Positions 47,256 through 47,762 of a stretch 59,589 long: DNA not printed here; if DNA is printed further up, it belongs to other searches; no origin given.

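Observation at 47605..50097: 24-bp-phased array of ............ palindromes tying together an RHH gene, a methyltransferase and the transposase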

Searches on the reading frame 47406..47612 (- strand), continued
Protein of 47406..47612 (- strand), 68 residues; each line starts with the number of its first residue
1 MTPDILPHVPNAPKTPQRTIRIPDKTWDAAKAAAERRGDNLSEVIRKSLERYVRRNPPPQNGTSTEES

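Call 61: search_protein_families(library=ncbifam, proteins=[L140:797-1711:+, L085:2687-3292:+, window:47406-47612:-], max_evalue=0.001)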
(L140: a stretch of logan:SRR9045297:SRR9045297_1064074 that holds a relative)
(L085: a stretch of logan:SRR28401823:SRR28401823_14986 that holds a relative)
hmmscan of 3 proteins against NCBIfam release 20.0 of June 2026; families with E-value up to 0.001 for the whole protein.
L140:797-1711:+ (304 aa): 0 families

L085:2687-3292:+ (201 aa): 0 families

window:47406-47612:- (68 aa): 1 family
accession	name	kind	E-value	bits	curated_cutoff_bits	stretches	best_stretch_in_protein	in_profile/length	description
NF041551.1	YlcI_YnfO_N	subfamily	0.00011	22.2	30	1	19-55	6-41/42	YlcI/YnfO family protein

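Call 62: search_dna_similar(query=window:47406-47612:-, collection=phages, mode=protein, max_evalue=0.001, max_rows=25)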
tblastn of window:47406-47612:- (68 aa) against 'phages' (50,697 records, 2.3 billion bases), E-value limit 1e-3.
Records with a match: 37; places in all: 37; records where one place covers at least 80% of the query: 10.
Best place of each record, by identity: <60% 37.
By first word of the organism name: Gordonia 20; Mycobacterium 14; Rhodococcus 2; Arthrobacter 1.
By host as written in the record: Gordonia terrae 3612 14; Mycobacterium smegmatis mc2 155 11; Gordonia terrae CAG3 3; Mycobacterium smegmatis mc#155 3; Rhodococcus opacus 2; Gordonia malaquae strain BEN700 2; Arthrobacter globiformis B-2979 1; Gordonia terrae NRRL B-16283 1.
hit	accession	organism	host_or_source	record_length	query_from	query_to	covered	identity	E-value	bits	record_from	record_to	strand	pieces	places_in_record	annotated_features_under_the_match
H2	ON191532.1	Rhodococcus phage Mbo4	Rhodococcus opacus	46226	2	55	79%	53.7%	3e-5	45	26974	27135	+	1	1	ssDNA binding protein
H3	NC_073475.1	Rhodococcus phage Mbo4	Rhodococcus opacus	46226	2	55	79%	53.7%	3e-5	45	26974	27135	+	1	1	ssDNA binding protein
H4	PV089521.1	Arthrobacter phage MrSmee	Arthrobacter globiformis B-2979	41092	7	64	85%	44.8%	9e-7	49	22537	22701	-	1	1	27: DNA binding domain protein | 28: hypothetical protein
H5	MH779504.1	Gordonia phage Getalong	Gordonia terrae 3612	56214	1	64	94%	40.6%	4e-7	50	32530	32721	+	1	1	45: helix-turn-helix DNA binding protein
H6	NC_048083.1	Gordonia phage Getalong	Gordonia terrae 3612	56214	1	64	94%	40.6%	4e-7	50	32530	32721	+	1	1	45: Arc-like repressor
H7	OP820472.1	Gordonia phage Ecliptus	Gordonia terrae CAG3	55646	1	55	81%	45.5%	5e-8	53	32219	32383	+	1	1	45: ribbon-helix-helix DNA binding domain protein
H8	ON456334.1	Gordonia phage Periwinkle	Gordonia terrae 3612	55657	1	64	94%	39.1%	1e-6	49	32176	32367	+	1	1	47: ribbon-helix-helix DNA binding domain protein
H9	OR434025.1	Gordonia phage Crater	Gordonia terrae CAG3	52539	2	54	78%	45.3%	2e-7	51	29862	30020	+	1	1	41: helix-turn-helix DNA-binding domain protein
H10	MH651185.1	Gordonia phage Phistory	Gordonia terrae 3612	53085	2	54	78%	45.3%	2e-7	51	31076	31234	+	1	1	44: helix-turn-helix DNA binding protein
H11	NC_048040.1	Gordonia phage Phistory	Gordonia terrae 3612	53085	2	54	78%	45.3%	2e-7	51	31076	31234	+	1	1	44: Arc-like repressor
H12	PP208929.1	Gordonia phage CheeseTouch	Gordonia terrae 3612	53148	2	54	78%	45.3%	2e-7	51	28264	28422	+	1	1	42: helix-turn-helix DNA binding domain protein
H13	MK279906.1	Gordonia phage Kenna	Gordonia terrae 3612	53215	2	54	78%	45.3%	2e-7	51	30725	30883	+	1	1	43: helix-turn-helix DNA binding protein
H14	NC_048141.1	Gordonia phage Kenna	Gordonia terrae 3612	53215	2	54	78%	45.3%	2e-7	51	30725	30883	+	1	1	43: Arc-like repressor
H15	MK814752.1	Gordonia phage Lutum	Gordonia terrae 3612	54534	2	54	78%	45.3%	2e-7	51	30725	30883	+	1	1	44: helix-turn-helix DNA binding protein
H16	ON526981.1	Gordonia phage Phabuloso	Gordonia terrae 3612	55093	2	54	78%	45.3%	2e-7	51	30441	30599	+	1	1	41: ribbon-helix-helix DNA binding domain protein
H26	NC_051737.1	Mycobacterium phage Majeke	Mycobacterium smegmatis mc2 155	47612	13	62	74%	44.0%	3e-5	45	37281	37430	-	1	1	56: Arc-like repressor | 57: hypothetical protein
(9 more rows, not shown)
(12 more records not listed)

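Call 63: get_annotated_region(hit=H7, flank=2000)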
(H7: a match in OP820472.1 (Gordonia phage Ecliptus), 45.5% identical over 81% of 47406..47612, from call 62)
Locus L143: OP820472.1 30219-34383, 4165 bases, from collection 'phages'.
description: Gordonia phage Ecliptus, complete genome.
organism: Gordonia phage Ecliptus (NCBI taxid 2998994)
taxonomy: Viruses; Duplodnaviria; Heunggongvirae; Uroviricota; Caudoviricetes
host: Gordonia terrae CAG3; source: soil; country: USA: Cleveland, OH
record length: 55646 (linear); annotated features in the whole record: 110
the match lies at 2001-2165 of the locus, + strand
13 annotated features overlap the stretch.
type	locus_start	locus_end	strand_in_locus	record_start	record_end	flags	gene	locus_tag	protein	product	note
CDS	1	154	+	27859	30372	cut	37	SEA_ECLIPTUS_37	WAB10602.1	tailspike protein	-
CDS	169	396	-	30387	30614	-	38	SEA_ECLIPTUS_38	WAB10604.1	hypothetical protein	-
CDS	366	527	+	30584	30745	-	39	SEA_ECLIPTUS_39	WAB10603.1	hypothetical protein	-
CDS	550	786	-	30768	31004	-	40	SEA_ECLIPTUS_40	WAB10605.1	helix-turn-helix DNA binding domain protein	-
CDS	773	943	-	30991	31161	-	41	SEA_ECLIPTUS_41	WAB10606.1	hypothetical protein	-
CDS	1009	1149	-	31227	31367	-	42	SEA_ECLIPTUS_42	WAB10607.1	hypothetical protein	-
CDS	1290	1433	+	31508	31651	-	43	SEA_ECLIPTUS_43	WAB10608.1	hypothetical protein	-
CDS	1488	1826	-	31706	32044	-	44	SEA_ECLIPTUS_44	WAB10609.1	hypothetical protein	-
CDS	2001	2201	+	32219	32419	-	45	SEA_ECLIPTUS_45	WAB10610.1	ribbon-helix-helix DNA binding domain protein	-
CDS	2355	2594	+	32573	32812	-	46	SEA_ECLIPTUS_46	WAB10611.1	hypothetical protein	-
CDS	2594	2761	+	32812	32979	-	47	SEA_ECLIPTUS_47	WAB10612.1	hypothetical protein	-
CDS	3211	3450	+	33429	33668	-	48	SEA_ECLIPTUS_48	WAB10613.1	hypothetical protein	-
CDS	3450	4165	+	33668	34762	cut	49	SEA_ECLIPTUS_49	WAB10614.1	tyrosine integrase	-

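Call 64: get_annotated_region(hit=H3, flank=2000)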
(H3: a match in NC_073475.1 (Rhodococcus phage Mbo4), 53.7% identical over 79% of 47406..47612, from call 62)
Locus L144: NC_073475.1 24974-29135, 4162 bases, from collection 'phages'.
description: Rhodococcus phage Mbo4, complete genome.
organism: Rhodococcus phage Mbo4 (NCBI taxid 2936912)
taxonomy: Viruses; Duplodnaviria; Heunggongvirae; Uroviricota; Caudoviricetes
host: Rhodococcus opacus; source: wastewater samples; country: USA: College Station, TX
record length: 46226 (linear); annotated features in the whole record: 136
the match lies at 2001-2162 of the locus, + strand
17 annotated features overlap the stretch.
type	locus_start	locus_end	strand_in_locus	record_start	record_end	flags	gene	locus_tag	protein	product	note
CDS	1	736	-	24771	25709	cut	-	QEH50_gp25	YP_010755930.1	SGNH esterase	TrEMBL: gnl|BL_ORD_ID|51096178 tr|A0A1X7I3L4|A0A1X7I3L4_9MICO Lysophospholipase L1 OS=Plantibacter flavus ...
regulatory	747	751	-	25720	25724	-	-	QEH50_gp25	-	ribosome_binding_site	-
regulatory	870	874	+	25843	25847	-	-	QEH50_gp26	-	ribosome_binding_site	-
CDS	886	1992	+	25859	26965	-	-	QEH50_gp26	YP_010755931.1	DNA methyltransferase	SwissProt: gnl|BL_ORD_ID|252987 sp|P11409|MTP2_PROHU Modification methylase PvuII OS=Proteus hauseri OX=183417 ...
regulatory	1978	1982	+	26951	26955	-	-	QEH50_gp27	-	ribosome_binding_site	-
CDS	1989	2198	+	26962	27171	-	-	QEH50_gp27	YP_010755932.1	ssDNA binding protein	TrEMBL: gnl|BL_ORD_ID|19920722 tr|A0A166XZH3|A0A166XZH3_9CAUD DNA binding domain protein OS=Gordonia phage BritBrat ...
regulatory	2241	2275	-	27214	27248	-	-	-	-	terminator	-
regulatory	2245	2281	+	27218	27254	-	-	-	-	terminator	-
CDS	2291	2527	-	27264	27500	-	-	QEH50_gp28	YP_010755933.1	repressor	TrEMBL: gnl|BL_ORD_ID|33520595 tr|A0A1W9F3F8|A0A1W9F3F8_9GAMM DNA-binding protein OS=Serratia nematodiphila DZ0503SBS1 ...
regulatory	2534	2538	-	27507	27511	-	-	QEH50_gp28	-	ribosome_binding_site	-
CDS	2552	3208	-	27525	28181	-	-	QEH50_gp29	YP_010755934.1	hypothetical protein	TMHMM type II integral membrane protein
CDS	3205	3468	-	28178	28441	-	-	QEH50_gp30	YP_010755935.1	hypothetical protein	-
regulatory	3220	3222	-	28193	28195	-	-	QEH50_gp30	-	ribosome_binding_site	-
misc_feature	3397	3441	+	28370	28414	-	-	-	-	-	attP (tRNA-Arg in DSM43205)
repeat_region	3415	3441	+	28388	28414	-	-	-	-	-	10bp Inverted Repeat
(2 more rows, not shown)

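Call 65: get_annotated_region(hit=H26, flank=2000)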
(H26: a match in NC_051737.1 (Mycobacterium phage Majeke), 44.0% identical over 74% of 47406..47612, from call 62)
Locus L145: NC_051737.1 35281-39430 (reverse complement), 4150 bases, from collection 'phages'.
description: Mycobacterium phage Majeke, complete genome.
organism: Mycobacterium phage Majeke (NCBI taxid 2024296)
taxonomy: Viruses; Duplodnaviria; Heunggongvirae; Uroviricota; Caudoviricetes; Pclasvirinae; Fishburnevirus; Fishburnevirus majeke
host: Mycobacterium smegmatis mc2 155; source: soil; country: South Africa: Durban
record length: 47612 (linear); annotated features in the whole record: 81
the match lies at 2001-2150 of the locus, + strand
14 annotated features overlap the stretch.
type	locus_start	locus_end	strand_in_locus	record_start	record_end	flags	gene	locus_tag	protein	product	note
CDS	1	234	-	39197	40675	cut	63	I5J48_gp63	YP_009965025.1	methyltransferase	-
CDS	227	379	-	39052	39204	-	62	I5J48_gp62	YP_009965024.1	hypothetical protein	-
CDS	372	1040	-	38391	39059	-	61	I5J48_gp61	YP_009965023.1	HTH DNA binding protein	-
CDS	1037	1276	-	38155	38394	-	60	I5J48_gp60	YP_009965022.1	DNA binding protein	-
CDS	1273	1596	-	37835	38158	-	59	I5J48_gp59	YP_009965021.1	DNA methyltransferase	-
CDS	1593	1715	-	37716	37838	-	58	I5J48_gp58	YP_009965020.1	hypothetical protein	-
CDS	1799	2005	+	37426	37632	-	57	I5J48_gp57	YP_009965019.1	hypothetical protein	-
CDS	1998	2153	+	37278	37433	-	56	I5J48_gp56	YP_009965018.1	Arc-like repressor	-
CDS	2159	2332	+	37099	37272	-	55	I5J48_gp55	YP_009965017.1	hypothetical protein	-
CDS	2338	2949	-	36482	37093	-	54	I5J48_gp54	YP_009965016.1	hypothetical protein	-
CDS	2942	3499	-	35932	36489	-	53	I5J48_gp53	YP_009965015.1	hypothetical protein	-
CDS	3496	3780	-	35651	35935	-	52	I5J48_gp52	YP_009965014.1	hypothetical protein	-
CDS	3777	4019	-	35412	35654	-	51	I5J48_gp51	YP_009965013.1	hypothetical protein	-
CDS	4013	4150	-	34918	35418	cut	50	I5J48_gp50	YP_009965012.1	RusA-like Holliday junction resolvase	RusA-like resolvase (endonuclease)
